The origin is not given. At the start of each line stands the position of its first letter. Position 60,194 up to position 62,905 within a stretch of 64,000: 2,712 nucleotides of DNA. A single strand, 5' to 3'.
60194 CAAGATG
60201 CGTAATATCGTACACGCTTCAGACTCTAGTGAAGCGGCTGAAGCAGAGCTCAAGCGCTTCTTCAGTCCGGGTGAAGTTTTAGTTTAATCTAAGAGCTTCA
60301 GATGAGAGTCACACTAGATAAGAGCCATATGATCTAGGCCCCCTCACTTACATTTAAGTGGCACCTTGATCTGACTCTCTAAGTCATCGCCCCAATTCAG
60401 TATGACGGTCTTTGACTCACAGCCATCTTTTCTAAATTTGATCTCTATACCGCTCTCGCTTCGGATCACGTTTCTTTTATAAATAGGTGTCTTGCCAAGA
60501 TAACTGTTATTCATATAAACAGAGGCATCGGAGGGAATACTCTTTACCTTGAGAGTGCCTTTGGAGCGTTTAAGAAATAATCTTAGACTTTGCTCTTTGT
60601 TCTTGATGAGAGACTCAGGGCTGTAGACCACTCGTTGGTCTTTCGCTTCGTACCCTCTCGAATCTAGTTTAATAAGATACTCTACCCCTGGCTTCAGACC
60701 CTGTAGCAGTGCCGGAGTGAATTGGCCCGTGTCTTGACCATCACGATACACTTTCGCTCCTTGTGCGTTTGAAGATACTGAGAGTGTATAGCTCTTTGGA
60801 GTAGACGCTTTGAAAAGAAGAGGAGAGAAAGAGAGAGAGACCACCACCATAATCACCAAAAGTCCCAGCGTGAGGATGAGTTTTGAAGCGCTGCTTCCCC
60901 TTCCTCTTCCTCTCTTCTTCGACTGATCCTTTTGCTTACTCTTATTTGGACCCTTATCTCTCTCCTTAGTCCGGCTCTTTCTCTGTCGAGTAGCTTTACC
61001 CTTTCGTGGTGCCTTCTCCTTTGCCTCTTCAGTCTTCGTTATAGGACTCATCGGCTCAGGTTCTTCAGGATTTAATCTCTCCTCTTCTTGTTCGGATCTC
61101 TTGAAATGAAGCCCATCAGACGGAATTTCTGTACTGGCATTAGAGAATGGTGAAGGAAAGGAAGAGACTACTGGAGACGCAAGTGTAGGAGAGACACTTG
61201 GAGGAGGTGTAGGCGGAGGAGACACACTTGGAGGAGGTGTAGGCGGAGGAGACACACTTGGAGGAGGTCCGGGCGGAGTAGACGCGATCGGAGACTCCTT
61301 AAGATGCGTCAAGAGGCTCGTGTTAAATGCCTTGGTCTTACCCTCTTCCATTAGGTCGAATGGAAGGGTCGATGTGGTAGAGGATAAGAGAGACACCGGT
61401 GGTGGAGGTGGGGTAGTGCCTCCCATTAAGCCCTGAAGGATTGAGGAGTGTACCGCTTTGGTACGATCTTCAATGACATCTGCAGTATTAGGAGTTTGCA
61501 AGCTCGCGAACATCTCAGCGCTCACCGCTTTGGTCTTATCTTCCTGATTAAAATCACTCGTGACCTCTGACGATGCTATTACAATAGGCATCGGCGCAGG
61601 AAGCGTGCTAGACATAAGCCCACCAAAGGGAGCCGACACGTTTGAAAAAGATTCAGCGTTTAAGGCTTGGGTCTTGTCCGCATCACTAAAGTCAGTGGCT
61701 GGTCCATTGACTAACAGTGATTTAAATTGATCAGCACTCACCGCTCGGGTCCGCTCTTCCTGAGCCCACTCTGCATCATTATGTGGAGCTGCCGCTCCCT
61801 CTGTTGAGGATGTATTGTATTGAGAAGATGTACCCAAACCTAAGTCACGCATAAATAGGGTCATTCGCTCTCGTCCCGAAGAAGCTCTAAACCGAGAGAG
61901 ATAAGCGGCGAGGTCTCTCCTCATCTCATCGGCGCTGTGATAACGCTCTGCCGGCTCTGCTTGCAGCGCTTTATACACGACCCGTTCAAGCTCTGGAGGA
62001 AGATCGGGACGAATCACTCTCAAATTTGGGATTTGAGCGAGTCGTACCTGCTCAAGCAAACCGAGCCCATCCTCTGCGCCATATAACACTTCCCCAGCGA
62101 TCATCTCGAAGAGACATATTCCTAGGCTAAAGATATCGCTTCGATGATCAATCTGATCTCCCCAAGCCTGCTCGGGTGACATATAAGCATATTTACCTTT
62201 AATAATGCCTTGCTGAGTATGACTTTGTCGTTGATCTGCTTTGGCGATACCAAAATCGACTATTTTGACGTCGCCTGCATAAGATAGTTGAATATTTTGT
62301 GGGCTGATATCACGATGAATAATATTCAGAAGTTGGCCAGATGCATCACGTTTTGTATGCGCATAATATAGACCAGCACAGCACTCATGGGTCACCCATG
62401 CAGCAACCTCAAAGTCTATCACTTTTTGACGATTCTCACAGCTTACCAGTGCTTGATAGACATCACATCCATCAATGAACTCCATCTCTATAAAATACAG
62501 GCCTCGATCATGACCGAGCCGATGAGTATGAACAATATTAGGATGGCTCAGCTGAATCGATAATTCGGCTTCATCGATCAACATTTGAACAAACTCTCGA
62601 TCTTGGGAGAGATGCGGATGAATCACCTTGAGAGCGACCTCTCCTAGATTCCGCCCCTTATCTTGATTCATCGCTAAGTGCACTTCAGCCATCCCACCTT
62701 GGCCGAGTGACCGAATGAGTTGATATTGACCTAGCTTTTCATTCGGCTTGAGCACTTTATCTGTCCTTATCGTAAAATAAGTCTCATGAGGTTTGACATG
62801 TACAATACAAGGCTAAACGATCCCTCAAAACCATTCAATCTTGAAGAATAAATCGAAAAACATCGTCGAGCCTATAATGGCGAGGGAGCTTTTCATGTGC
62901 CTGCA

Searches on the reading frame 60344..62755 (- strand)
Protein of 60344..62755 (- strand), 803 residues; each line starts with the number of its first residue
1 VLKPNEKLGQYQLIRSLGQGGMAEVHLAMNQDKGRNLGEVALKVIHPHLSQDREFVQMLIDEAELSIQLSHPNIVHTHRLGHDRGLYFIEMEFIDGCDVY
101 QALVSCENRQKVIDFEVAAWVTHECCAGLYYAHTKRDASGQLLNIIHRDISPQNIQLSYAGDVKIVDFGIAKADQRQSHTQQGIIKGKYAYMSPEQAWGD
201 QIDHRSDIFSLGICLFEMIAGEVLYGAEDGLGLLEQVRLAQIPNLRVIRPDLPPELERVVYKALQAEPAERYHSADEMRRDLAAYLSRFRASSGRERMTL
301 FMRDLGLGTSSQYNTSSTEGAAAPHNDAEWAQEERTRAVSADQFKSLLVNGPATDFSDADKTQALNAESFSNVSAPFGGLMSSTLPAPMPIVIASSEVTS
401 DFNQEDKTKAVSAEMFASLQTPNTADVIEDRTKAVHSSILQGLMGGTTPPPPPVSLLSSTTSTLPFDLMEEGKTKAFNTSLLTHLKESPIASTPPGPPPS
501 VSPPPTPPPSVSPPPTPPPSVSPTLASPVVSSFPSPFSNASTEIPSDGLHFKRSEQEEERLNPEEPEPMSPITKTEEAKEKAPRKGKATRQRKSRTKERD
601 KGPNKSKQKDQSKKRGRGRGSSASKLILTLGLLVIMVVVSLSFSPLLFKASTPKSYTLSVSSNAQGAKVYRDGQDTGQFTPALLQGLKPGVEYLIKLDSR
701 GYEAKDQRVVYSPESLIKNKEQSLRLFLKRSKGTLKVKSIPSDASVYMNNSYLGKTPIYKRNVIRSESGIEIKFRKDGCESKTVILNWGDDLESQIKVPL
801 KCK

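Call 25: search_protein_families(library=pfam, proteins=[window:60344-62755:-], max_evalue=0.00001)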
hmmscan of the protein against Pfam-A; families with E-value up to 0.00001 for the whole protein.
window:60344-62755:- (803 aa): 3 families
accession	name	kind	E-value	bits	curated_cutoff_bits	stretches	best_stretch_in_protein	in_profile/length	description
PF00069.31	Pkinase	-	4.7e-35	121.7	31.7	1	11-273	1-253/263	Protein kinase domain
PF07714.23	PK_Tyr_Ser-Thr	-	7.7e-28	97.9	23.1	1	12-273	2-250/258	Protein tyrosine and serine/threonine kinase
PF08308.17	PEGA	-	1.1e-14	54.5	20.8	1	656-709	2-53/71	PEGA domain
